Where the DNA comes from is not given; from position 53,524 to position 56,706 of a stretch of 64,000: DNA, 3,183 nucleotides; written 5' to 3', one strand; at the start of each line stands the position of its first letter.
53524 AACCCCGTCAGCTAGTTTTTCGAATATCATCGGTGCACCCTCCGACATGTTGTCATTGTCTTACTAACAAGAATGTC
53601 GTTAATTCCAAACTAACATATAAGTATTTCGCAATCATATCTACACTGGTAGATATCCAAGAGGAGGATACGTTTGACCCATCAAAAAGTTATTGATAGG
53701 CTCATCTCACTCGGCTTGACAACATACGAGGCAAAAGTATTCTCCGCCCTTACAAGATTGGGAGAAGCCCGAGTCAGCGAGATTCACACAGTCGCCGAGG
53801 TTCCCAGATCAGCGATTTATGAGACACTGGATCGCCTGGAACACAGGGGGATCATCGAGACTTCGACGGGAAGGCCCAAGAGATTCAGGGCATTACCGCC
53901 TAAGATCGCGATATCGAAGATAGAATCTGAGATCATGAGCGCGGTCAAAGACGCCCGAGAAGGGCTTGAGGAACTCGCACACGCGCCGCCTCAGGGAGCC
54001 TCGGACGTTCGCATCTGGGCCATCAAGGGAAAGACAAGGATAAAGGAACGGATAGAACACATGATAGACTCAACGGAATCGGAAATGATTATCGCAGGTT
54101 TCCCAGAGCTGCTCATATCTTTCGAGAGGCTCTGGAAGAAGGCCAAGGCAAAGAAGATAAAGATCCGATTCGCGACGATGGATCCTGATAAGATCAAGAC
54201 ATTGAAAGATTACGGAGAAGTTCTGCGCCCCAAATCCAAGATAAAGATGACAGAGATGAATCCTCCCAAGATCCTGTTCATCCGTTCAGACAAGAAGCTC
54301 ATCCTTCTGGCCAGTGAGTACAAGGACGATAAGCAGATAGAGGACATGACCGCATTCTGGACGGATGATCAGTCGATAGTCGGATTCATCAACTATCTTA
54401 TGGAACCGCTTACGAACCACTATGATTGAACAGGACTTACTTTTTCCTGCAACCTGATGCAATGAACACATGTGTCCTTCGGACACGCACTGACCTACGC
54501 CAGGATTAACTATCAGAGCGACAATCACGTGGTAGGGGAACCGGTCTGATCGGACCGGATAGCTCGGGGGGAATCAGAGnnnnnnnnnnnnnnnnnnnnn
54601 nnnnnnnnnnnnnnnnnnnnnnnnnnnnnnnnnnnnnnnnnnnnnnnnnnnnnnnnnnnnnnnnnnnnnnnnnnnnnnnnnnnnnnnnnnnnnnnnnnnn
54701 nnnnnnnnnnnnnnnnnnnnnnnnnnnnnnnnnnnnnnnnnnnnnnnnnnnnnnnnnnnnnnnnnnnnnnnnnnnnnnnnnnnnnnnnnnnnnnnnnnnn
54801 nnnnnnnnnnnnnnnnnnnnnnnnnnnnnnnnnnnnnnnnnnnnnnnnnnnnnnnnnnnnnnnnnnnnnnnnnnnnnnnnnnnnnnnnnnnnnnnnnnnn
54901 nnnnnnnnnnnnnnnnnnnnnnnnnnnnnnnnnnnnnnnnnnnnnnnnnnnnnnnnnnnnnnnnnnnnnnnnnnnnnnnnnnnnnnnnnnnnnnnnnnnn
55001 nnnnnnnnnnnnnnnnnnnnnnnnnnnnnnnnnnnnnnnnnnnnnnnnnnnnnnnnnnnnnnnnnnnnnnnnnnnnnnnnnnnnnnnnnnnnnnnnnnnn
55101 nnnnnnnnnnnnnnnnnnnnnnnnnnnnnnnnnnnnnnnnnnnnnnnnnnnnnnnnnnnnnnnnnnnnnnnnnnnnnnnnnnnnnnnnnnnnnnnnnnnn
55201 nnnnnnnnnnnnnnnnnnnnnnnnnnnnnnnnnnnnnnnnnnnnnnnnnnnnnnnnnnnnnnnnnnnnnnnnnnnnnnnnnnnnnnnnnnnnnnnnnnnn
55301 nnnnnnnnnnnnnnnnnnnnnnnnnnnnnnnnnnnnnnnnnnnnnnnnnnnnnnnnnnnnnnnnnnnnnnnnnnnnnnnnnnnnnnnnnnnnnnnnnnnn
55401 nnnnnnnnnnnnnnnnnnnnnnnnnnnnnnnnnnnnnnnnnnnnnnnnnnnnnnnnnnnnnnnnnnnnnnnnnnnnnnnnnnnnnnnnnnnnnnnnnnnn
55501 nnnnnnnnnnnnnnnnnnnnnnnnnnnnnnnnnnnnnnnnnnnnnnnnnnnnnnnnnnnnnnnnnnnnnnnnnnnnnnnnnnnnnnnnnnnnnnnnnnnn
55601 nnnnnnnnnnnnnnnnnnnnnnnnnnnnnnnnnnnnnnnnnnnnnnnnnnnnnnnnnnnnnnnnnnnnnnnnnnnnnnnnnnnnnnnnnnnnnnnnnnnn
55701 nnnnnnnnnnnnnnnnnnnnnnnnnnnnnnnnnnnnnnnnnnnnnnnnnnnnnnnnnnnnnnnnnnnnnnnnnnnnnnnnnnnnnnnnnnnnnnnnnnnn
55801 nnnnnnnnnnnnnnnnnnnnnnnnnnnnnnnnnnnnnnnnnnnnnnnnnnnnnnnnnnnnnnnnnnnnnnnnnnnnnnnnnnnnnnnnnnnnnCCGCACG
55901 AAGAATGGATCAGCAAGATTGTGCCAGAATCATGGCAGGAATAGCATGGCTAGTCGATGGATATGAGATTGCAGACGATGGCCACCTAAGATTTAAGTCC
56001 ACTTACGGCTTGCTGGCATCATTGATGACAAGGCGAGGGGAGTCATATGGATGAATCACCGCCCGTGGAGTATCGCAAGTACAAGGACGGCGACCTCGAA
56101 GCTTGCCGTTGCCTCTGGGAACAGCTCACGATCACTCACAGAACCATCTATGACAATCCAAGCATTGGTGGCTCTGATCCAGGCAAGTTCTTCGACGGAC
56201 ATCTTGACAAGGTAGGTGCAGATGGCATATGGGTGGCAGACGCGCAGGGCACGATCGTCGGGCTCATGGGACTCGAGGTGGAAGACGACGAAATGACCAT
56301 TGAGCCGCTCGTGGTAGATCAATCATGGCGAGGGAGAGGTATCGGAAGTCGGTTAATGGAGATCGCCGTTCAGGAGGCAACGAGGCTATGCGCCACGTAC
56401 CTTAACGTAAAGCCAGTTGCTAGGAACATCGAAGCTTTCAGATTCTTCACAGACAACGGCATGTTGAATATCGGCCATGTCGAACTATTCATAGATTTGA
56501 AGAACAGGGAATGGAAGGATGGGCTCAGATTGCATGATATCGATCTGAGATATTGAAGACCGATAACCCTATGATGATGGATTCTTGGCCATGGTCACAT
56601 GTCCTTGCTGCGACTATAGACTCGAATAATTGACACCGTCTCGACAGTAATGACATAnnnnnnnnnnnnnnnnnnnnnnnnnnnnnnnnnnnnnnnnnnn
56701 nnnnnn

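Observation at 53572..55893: Second copy of the TrmB-to-C11 module, again divergent from a membrane-lipid-related gene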

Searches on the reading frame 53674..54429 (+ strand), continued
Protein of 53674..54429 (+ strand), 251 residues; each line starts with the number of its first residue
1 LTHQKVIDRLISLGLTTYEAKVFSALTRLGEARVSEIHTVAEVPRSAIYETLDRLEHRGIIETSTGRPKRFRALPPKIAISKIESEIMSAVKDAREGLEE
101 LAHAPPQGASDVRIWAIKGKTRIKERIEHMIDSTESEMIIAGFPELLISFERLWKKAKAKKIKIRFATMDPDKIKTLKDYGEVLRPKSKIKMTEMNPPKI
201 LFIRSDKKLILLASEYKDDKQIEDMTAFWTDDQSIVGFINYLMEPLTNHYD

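Call 64: fold_search(model_id=the predicted structure, library=pdb)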
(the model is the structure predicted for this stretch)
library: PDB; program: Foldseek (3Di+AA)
matches with E <= 10: 1636; with E <= 0.001: 42
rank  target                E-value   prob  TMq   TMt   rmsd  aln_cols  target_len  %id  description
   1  5bqt_A                1.8e-15  1.00  0.40  0.39  26.1       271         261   20  Structure of TrmBL2, an archaeal chromatin protein, shows a novel mode of DNA binding. (released 2015-09-02)
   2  5box_A                3.7e-15  1.00  0.38  0.36  27.4       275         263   20  Structure of TrmBL2, an archaeal chromatin protein, shows a novel mode of DNA binding. (released 2015-09-02)
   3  5bpd_D                4.0e-15  1.00  0.35  0.34  18.2       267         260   19  Structure of TrmBL2, an archaeal chromatin protein, shows a novel mode of DNA binding. (released 2015-09-02)
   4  5bpd_B                1.9e-14  1.00  0.36  0.35  26.4       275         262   19  Structure of TrmBL2, an archaeal chromatin protein, shows a novel mode of DNA binding. (released 2015-09-02)
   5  5bpd_C                2.0e-14  1.00  0.36  0.35  17.4       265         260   20  Structure of TrmBL2, an archaeal chromatin protein, shows a novel mode of DNA binding. (released 2015-09-02)
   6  5bqt_B                1.1e-13  1.00  0.36  0.36  25.5       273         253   20  Structure of TrmBL2, an archaeal chromatin protein, shows a novel mode of DNA binding. (released 2015-09-02)
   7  5bpi_C                2.3e-13  1.00  0.35  0.35  17.4       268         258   20  Structure of TrmBL2, an archaeal chromatin protein, shows a novel mode of DNA binding. (released 2015-09-02)
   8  5bpi_D                2.5e-13  1.00  0.34  0.33  17.8       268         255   19  Structure of TrmBL2, an archaeal chromatin protein, shows a novel mode of DNA binding. (released 2015-09-02)
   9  3qph_A                7.6e-11  1.00  0.34  0.26  17.9       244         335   16  The three-dimensional structure of TrmB, a global transcriptional regulator of the hyperthermophilic archaeon Pyrococc (released 2012-05-30)
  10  6ehi_A                3.2e-06  1.00  0.37  0.55   5.6       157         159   15  NucT from Helicobacter pylori (released 2018-01-17)
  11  6ehi_D                4.6e-06  1.00  0.39  0.56   5.3       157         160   15  NucT from Helicobacter pylori (released 2018-01-17)
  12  6ehi_B                8.8e-06  1.00  0.36  0.53   5.8       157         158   15  NucT from Helicobacter pylori (released 2018-01-17)
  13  4ggj                  1.9e-05  1.00  0.38  0.55   5.3       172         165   14  Crystal structure of Zucchini from mouse (mZuc / PLD6 / MitoPLD) (released 2012-10-10)
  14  4ggk                  2.0e-05  1.00  0.38  0.56   5.2       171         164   14  Crystal structure of Zucchini from mouse (mZuc / PLD6 / MitoPLD) bound to tungstate (released 2012-10-10)
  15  5lzk_A                2.0e-05  1.00  0.36  0.49   5.9       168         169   12  Structure of the domain of unknown function DUF1669 from human FAM83B (released 2016-10-26)
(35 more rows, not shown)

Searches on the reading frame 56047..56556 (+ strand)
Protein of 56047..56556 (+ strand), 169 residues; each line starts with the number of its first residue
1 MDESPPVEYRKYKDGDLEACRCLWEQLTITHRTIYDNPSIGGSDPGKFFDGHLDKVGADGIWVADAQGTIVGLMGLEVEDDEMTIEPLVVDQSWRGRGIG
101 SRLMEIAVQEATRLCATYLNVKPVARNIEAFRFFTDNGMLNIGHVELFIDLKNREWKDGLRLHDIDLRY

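Call 37: search_protein_families(library=ncbifam, proteins=[window:56047-56556:+], max_evalue=0.001)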
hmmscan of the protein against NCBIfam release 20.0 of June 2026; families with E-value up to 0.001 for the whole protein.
window:56047-56556:+ (169 aa): 8 families
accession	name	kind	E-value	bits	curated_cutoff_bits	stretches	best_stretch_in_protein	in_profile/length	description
TIGR01575.1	rimI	equivalog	5e-07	29.9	86.4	1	63-143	36-116/132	ribosomal protein S18-alanine N-acetyltransferase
NF040501.1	resist_ArsN2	equivalog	1.8e-06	27.6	125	1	61-114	26-80/133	arsenic resistance N-acetyltransferase ArsN2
NF008212.0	PRK10975.1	equivalog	4.4e-06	26.7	219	1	63-139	143-220/232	dTDP-4-amino-4,6-dideoxy-D-galactose acyltransferase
NF005921.0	PRK07922.1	equivalog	3.1e-05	23.7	180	1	61-142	48-126/170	amino-acid N-acetyltransferase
NF005840.0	PRK07757.1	equivalog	3.4e-05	23.8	154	1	62-114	45-98/153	N-acetyltransferase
NF000359.1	sat3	exception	5e-05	23.4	360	1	57-140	69-153/180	streptothricin N-acetyltransferase Sat3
TIGR02382.1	wecD_rffC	equivalog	0.00025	20.7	195.1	1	61-138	101-179/191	dTDP-4-amino-4,6-dideoxy-D-galactose acyltransferase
NF007807.0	PRK10514.1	equivalog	0.00066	19.6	134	1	65-144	57-127/147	acetyltransferase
